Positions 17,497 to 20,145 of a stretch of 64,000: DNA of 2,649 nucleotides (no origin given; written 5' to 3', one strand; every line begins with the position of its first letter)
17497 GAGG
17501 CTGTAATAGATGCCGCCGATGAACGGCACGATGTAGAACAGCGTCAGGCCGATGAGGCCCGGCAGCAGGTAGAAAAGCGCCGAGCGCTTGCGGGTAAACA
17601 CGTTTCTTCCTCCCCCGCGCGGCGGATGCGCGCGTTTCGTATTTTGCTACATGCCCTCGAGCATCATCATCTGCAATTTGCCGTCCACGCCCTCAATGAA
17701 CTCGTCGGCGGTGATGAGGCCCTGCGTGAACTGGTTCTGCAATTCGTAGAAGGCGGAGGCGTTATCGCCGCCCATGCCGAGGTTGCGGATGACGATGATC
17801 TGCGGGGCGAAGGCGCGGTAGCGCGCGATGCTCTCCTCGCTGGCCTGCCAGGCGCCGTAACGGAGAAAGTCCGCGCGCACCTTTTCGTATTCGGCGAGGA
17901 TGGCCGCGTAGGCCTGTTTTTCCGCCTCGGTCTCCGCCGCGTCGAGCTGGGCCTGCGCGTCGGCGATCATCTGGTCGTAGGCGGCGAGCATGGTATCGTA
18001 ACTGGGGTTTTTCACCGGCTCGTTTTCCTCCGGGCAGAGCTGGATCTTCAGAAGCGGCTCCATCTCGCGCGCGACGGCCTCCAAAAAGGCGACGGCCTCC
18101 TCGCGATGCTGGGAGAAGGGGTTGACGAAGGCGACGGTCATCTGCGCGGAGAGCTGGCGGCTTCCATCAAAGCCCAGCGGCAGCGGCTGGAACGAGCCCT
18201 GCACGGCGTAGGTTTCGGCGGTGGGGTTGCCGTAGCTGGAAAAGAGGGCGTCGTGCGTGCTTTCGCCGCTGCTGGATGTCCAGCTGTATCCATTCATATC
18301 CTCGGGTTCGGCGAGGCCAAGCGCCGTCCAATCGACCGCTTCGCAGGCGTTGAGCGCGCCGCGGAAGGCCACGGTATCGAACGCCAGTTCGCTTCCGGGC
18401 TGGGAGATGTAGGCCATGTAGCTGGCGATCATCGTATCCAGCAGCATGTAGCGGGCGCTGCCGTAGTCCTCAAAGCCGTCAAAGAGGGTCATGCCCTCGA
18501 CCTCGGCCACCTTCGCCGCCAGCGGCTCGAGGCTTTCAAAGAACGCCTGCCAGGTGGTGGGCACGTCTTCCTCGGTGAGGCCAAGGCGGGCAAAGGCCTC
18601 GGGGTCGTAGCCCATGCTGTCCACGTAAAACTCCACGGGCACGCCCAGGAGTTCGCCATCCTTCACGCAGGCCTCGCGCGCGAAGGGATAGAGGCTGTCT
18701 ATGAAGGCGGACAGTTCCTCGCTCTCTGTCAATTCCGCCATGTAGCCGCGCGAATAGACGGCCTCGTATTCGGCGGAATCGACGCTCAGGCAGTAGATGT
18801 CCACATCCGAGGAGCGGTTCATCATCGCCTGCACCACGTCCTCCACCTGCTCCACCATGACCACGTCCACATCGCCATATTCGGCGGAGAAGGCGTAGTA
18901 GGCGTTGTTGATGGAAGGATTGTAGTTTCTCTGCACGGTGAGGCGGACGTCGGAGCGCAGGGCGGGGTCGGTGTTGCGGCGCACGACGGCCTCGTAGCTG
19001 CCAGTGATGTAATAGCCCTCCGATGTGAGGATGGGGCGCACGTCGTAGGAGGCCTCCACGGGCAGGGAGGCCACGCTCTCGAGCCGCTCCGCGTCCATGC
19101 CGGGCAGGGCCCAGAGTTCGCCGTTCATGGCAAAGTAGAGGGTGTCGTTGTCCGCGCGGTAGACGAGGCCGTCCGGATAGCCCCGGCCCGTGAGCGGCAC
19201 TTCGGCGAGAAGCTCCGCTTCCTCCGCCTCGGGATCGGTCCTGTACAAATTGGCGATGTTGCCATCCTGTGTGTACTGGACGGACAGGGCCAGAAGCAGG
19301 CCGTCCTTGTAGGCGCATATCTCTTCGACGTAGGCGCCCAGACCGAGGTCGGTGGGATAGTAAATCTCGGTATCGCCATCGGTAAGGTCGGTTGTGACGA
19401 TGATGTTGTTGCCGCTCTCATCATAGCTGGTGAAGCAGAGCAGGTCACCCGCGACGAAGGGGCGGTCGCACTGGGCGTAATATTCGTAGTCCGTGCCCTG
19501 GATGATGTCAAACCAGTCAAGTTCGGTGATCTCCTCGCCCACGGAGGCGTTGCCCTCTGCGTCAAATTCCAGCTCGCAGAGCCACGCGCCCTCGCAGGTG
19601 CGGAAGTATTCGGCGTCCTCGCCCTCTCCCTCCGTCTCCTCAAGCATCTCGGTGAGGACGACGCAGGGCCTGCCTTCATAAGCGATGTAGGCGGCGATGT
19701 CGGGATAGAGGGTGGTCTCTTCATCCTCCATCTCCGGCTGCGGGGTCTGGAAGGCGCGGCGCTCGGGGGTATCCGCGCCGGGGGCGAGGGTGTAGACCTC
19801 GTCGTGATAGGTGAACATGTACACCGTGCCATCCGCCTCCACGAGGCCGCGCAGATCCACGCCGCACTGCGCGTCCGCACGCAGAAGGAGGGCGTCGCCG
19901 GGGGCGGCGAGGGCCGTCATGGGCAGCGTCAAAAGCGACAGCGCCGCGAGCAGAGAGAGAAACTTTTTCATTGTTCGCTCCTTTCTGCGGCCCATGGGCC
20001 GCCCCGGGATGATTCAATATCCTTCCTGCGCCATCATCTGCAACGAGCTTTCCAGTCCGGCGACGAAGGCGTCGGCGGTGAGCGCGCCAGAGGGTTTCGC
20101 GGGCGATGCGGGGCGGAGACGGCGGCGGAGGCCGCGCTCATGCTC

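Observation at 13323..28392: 15 kb nine-gene envelope operon mixing ABC-importer parts with efflux-type adaptors, and no ATPase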

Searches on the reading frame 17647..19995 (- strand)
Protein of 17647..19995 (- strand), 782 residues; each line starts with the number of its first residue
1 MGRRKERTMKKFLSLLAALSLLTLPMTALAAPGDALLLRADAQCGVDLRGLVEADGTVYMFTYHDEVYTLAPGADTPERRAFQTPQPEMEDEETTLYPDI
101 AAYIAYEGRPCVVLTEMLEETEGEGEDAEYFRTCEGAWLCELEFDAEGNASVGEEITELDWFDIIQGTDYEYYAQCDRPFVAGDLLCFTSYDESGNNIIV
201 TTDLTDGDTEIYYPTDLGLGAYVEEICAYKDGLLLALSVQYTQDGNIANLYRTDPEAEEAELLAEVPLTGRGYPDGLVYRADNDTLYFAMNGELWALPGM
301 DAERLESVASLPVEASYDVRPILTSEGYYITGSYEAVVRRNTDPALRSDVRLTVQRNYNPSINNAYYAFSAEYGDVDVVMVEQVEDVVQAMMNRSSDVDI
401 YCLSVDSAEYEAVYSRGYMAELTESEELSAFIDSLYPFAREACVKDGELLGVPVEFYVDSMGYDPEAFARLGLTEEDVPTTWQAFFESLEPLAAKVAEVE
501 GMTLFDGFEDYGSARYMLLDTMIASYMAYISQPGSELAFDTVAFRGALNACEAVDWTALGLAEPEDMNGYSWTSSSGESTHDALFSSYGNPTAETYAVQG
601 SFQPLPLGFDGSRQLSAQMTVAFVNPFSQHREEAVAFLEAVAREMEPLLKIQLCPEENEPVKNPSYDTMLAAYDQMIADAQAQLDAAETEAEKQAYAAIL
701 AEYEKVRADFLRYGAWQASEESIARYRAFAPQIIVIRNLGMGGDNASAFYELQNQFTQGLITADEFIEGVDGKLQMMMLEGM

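Call 3: search_protein_families(library=pfam, proteins=[window:17647-19995:-], max_evalue=0.01)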
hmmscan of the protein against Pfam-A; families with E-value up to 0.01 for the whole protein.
window:17647-19995:- (782 aa): 1 family
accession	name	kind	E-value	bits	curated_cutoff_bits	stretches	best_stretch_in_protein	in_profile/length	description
PF13416.11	SBP_bac_8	-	7e-06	26.5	27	1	368-530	5-148/279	Bacterial extracellular solute-binding protein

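Call 4: search_protein_families(library=ncbifam, proteins=[window:17647-19995:-], max_evalue=0.01)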
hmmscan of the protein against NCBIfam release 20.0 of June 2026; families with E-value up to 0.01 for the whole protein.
window:17647-19995:- (782 aa): 0 families

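Call 10: find_homologous_proteins(query=window:17647-19995:-)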
Query window:17647-19995:- (782 aa): 98 proteins with E <= 0.001 among 8000 candidates.
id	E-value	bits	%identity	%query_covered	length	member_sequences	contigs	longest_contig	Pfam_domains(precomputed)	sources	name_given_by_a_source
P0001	0.0e+0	1739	100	99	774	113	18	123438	PF13416.12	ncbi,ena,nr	ncbi:MAG TPA: carbohydrate ABC transporter substrate-binding protein [Candidatus Pullichristensenell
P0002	0.0e+0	1689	97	99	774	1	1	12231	PF13416.12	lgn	-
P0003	0.0e+0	1684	97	99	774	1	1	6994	-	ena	-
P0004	0.0e+0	1676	96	99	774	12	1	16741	PF13416.12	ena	-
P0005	0.0e+0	1668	96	99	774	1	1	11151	PF13416.12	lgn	-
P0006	0.0e+0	1667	96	99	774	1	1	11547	PF13416.12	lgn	-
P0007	0.0e+0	1667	96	99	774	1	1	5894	PF13416.12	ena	-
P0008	0.0e+0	1666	96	99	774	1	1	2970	PF13416.12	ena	-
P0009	0.0e+0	1666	95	99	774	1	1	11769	PF13416.12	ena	-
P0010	0.0e+0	1656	95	99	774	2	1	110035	PF13416.12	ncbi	-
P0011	0.0e+0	1655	96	99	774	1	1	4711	PF13416.12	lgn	-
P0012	0.0e+0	1653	95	99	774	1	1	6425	PF13416.12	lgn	-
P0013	0.0e+0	1652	95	99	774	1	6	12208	PF13416.12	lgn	-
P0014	0.0e+0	1650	95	99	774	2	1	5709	PF13416.12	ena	-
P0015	0.0e+0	1639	94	99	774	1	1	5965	PF13416.12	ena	-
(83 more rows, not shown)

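Call 15: find_related_loci(query=A2, collection=genome_contigs, flank=10000)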
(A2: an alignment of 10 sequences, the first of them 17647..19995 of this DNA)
Query A2 (782 aa) in genome_contigs; peptide patterns used: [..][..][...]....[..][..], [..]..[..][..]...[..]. (x = any residue, [..] = any of these).
93 stretches matched a pattern; 14 encode a relative of the query (tblastn E <= 1e-3); 12 distinct loci.
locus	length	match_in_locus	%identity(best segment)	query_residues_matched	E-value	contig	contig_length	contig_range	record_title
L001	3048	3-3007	98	1-782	0e+0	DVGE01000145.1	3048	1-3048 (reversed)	MAG TPA_asm: Candidatus Pullichristensenella stercoripullorum isolate 5266 ChiHjej21__C121103_L3048_SRR6323301, whole ge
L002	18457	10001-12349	84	1-782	0e+0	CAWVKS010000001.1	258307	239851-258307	MAG: uncultured Firmicutes bacterium isolate metabat2_pooled_hifiasm.522 MAG genome assembly, contig: s4438.ctg005725l,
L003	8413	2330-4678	82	1-782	0e+0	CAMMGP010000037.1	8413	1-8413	MAG: uncultured Clostridia bacterium isolate ERR4836966_bin.81_MetaWRAP_v1.1_MAG genome assembly, contig: NODE_8826_leng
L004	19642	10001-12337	58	4-782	0e+0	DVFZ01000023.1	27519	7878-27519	MAG TPA_asm: Candidatus Pullichristensenella stercorigallinarum isolate ChiSjej6B24-2974 ChiSjej6B24M5__C29254_L27519_SR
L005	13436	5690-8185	52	4-782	0e+0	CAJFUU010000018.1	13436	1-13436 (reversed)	uncultured Clostridia bacterium isolate Coassembly_mag_558 genome assembly, contig: MAGpy_11413_min2k_bin_558_fak87_1529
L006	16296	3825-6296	51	7-782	0e+0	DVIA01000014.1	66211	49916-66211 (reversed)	MAG TPA_asm: Candidatus Pullichristensenella avicola isolate 10205 ChiHcolR34__C93205_L66211_SRR6323501, whole genome sh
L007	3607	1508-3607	52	4-695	0e+0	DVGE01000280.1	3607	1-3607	MAG TPA_asm: Candidatus Pullichristensenella stercoripullorum isolate 5266 ChiHjej21__C230821_L3607_SRR6323301, whole ge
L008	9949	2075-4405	48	9-782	0e+0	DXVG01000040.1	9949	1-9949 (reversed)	MAG TPA_asm: Clostridiales bacterium isolate HRGM_Genome_3093 HRGM_Genome_3093_40, whole genome shotgun sequence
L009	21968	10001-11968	35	126-780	6e-103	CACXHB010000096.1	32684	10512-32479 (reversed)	MAG: uncultured Clostridiales bacterium isolate RUG11247 genome assembly, contig: RUG11247_asm_96, whole genome shotgun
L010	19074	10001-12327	42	4-781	6e-171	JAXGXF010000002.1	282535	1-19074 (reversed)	MAG: Candidatus Pullichristensenella sp. isolate AnMBR.bin484 bin484_2, whole genome shotgun sequence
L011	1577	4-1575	36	131-659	6e-93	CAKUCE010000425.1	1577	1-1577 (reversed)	MAG: uncultured Clostridia bacterium isolate REFINED_METABAT215_TOP10_CONTIGS_1500_ASSEMBLY_K77_MERGED__Hadza_MoBio_C-RE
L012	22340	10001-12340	30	3-781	2e-76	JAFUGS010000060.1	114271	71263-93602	MAG: Clostridia bacterium isolate RGIG4479 Roe_deer_Omasum.Co__c575748, whole genome shotgun sequence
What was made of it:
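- Tried and rejected: A closer one worked (call 15).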

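Call 33: search_solved_structures(query=A6, max_evalue=1, show_alignments=1)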
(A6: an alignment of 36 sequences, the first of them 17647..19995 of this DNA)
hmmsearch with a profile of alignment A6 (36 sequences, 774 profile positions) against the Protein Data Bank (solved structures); distinct sequences matched with E-value up to 1: 440 (the best 60 are shown).
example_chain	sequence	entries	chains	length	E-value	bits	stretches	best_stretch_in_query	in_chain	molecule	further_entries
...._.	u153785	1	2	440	2.6e-08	35.7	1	345-584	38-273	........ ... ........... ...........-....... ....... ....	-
3zkk_A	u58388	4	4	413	3.2e-08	35.5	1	355-485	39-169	XOS BINDING PROTEIN | PUTATIVE SUGAR TRANSPORTER SOLUTE-BINDING PROTEIN | SUGAR TRANSPORTER SOLUTE-BINDING PROTEIN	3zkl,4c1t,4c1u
4zza_A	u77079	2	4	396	4e-07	31.8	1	350-486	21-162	Sugar binding protein of ABC transporter system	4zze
4zs9_A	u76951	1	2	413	4.4e-07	31.7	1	350-486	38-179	Sugar binding protein of ABC transporter system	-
4qrz_A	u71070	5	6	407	3.7e-06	28.6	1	388-503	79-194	ABC-TYPE SUGAR TRANSPORTER | ABC transporter, substrate binding protein (Sugar)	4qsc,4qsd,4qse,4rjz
1eu8_A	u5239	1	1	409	3.9e-06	28.6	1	358-485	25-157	TREHALOSE/MALTOSE BINDING PROTEIN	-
8art_A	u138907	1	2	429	4.3e-06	28.4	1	403-483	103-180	Putative secreted maltose-binding protein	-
2hfb_A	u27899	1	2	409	6.5e-06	27.8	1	348-485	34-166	Sugar ABC transporter, sugar-binding protein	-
2hq0_A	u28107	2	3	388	9.5e-06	27.3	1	348-485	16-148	Sugar ABC transporter, sugar-binding protein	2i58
2heu_A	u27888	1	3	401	1e-05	27.2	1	348-485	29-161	Sugar ABC transporter, sugar-binding protein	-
6pql_A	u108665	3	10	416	1.1e-05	27.1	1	348-485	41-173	ABC transporter sugar-binding protein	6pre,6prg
4rya_A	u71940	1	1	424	1.3e-05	26.8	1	344-540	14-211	ABC transporter substrate binding protein (Sorbitol)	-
6rjy_A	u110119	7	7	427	3e-05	25.6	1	436-540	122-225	Arabino-oligosaccharids-binding protein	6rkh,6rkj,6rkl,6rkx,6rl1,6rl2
7bvt_A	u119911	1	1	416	5.1e-05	24.9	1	435-539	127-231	Hypothetical sugar ABC-transporter sugar binding protein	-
6lce_A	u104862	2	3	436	5.7e-05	24.7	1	435-561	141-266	ABC transporter substrate binding component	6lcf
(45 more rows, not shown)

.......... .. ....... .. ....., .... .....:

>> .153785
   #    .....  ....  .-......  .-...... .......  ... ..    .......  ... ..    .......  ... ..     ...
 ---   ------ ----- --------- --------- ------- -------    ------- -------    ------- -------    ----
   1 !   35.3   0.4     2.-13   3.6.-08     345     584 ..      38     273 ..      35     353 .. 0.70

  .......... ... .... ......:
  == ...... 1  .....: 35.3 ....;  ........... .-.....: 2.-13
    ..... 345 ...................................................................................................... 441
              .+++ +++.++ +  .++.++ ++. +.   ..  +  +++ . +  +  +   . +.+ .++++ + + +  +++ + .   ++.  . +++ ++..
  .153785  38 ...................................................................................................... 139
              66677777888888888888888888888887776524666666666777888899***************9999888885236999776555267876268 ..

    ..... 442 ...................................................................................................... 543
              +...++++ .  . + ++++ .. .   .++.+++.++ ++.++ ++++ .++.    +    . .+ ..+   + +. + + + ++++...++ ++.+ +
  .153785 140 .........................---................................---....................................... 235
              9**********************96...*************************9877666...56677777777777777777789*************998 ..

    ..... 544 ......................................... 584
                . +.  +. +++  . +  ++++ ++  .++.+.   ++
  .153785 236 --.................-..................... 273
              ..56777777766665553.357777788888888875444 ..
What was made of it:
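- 17647..19971 (-): g5: receptor paralog 1 (774 aa from MKKF...). Residues 35-341 are all-beta (propeller-like), ~345-660 form a MalE-like CUT1 binding-protein fold, and 661-782 form a helical tail ending in a family-wide ...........(M/N) motif. Profile against PDB: YcjN 2.6e-8 (call 33).
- On CUT1-type (type I) binding-protein-dependent ABC importer: Profile against PDB: YcjN 2.6e-8 and many sugar-binding proteins (call 33).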

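Call 37: predict_structure(alignment_id=A6)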
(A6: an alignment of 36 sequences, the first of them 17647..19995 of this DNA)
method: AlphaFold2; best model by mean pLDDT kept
length: 782 residues; sequences in the alignment: 36
mean_pLDDT: 88.5   pTM: 0.86
mean pLDDT of the five models: 88.5, 87.6, 87.5, 86.8, 86.7
residues with pLDDT >= 90: 514; 70-90: 208; 50-70: 34; < 50: 26
segments of 3 or more residues with pLDDT < 50: 1-3, 21-28, 42-44, 567-577
pLDDT, mean of each block of 10 residues (from residue 1): 54 61 46 86 68 94 91 90 90 90 95 95 80 95 94 96 89 93 94 92 96 88 89 92 84 91 87 86 93 94 93 83 93 90 90 90 92 90 86 94 93 92 97 96 95 94 94 94 97 93 86 90 93 88 95 93 64 48 90 85 92 92 97 98 95 95 86 93 94 94 93 89 94 90 77 89 92 79 51
secondary structure, 60 per line:
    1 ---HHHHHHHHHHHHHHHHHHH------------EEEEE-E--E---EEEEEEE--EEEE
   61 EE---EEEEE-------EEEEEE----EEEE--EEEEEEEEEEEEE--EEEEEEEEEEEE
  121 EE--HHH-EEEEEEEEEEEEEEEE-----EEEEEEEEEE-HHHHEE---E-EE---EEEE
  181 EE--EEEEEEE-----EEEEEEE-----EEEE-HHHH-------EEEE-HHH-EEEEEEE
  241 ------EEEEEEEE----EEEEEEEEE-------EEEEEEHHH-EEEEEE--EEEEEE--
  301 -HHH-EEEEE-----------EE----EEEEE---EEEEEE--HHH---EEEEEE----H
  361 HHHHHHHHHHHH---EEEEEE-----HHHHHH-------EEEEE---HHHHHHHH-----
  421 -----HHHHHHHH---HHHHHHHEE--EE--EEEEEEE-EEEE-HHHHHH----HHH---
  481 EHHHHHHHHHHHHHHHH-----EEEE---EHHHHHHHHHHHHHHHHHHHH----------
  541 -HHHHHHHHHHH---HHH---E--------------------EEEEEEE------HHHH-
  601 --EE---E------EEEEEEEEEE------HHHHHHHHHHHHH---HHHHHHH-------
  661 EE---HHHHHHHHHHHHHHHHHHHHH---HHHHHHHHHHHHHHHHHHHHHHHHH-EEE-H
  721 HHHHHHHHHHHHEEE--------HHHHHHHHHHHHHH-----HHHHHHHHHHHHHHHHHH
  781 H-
elements in order (helices of 4 or more, strands of 3 or more residues): H4-22 E35-39 E48-54 E57-62 E66-70 E78-83 E88-91 E94-106 E109-122 E129-144 E150-159 H161-164 E177-182 E185-191 E197-203 E209-212 H214-217 E225-228 E234-240 E247-254 E259-267 E275-280 E285-290 E293-298 E306-310 E328-332 E336-341 E350-355 H360-372 E376-381 H387-392 E400-404 H408-415 H426-433 H437-443 E452-458 E460-463 H465-470 H482-497 E503-506 H511-530 H542-552 E583-589 H596-599 E615-624 H631-643 H647-653 H666-686 H690-714 E716-718 H720-732 E733-735 H744-757 H763-781
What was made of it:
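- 17647..19971 (-): AlphaFold2 model: mean pLDDT 88.5, pTM 0.86 (call 37).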

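Call 39: fold_search(model_id=the predicted structure, library=pdb)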
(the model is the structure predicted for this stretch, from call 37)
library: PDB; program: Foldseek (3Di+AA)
matches with E <= 10: 1615; with E <= 0.001: 1124
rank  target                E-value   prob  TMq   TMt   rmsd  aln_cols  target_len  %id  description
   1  6dtq_A                1.8e-10  1.00  0.30  0.53   9.2       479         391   14  Maltose bound T. maritima MalE3 (released 2018-09-19)
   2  8art_B                2.1e-10  1.00  0.31  0.54  10.0       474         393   16  ABC transporter binding protein MalE from Streptomyces scabiei in complex with maltose (released 2023-08-30)
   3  7bvt_A                2.9e-10  1.00  0.33  0.58  10.6       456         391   14  Crystal structure of cyclic alpha-maltosyl-1,6-maltose binding protein from Arthrobacter globiformis (released 2020-12-02)
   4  6hd8_A                3.0e-10  1.00  0.23  0.35  19.0       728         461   13  Crystal structure of the potassium channel MtTMEM175 in complex with a Nanobody-MBP fusion protein (released 2019-08-28)
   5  7omm_C                3.3e-10  1.00  0.29  0.43  17.8       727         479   12  Cryo-EM structure of N. gonorhoeae LptDE in complex with ProMacrobodies (MBPs have not been built de novo) (released 2022-05-04)
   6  4xaj_A                3.9e-10  1.00  0.29  0.37   9.5       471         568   15  Crystal structure of human NR2E1/TLX (released 2015-03-04)
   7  8s5b                  4.3e-10  1.00  0.28  0.51  10.4       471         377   15  Crystal structure of the sulfoquinovosyl binding protein (SmoF) from A. tumefaciens sulfo-SMO pathway in complex with SQ (released 2024-04-17)
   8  3n94_A                5.2e-10  1.00  0.29  0.43   9.2       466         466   14  Crystal structure of human pituitary adenylate cyclase 1 Receptor-short N-terminal extracellular domain (released 2011-06-08)
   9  7omt_A                6.1e-10  1.00  0.29  0.42  16.9       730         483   12  Crystal structure of ProMacrobody 21 with bound maltose (released 2022-05-04)
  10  8art_A                7.5e-10  1.00  0.32  0.56   9.3       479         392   16  ABC transporter binding protein MalE from Streptomyces scabiei in complex with maltose (released 2023-08-30)
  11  5ysf_A                7.9e-10  1.00  0.31  0.55  11.4       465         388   13  Crystal structure of beta-1,2-glucooligosaccharide binding protein in complex with sophoropentaose (released 2018-05-02)
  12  6m4w_A                8.3e-10  1.00  0.29  0.50   9.7       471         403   15  Crystal structure of MBP fused split FKBP-FRB T2098L mutant in complex with rapamycin (released 2020-08-26)
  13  5ysd_B                8.7e-10  1.00  0.30  0.53  12.7       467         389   12  Crystal structure of beta-1,2-glucooligosaccharide binding protein in complex with sophorotriose (released 2018-05-02)
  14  4qsd_A                9.6e-10  1.00  0.30  0.54   9.0       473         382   16  Crystal structure of atu4361 sugar transporter from Agrobacterium Fabrum C58, target efi-510558, with bound sucrose (released 2014-08-06)
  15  6aeo_A                1.0e-09  1.00  0.31  0.42   8.5       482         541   14  TssL periplasmic domain (released 2019-06-12)
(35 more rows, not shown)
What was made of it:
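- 17647..19971 (-): Foldseek top hits are MalE3, S. scabiei MalE and other sugar-binding proteins at ~1e-10 (call 39).
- On CUT1-type (type I) binding-protein-dependent ABC importer: AlphaFold2 plus Foldseek: MalE3 and others at ~1e-10 (calls 37, 39).
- Closest known: MsmX/MsmK/MsiK-dependent CUT1 sugar importers of Gram-positive bacteria. Same: MalE-fold binding domains encoded upstream (calls 33, 39).
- The receptor fold is a complete, confidently modelled sugar-binding-protein fold (calls 37, 39).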
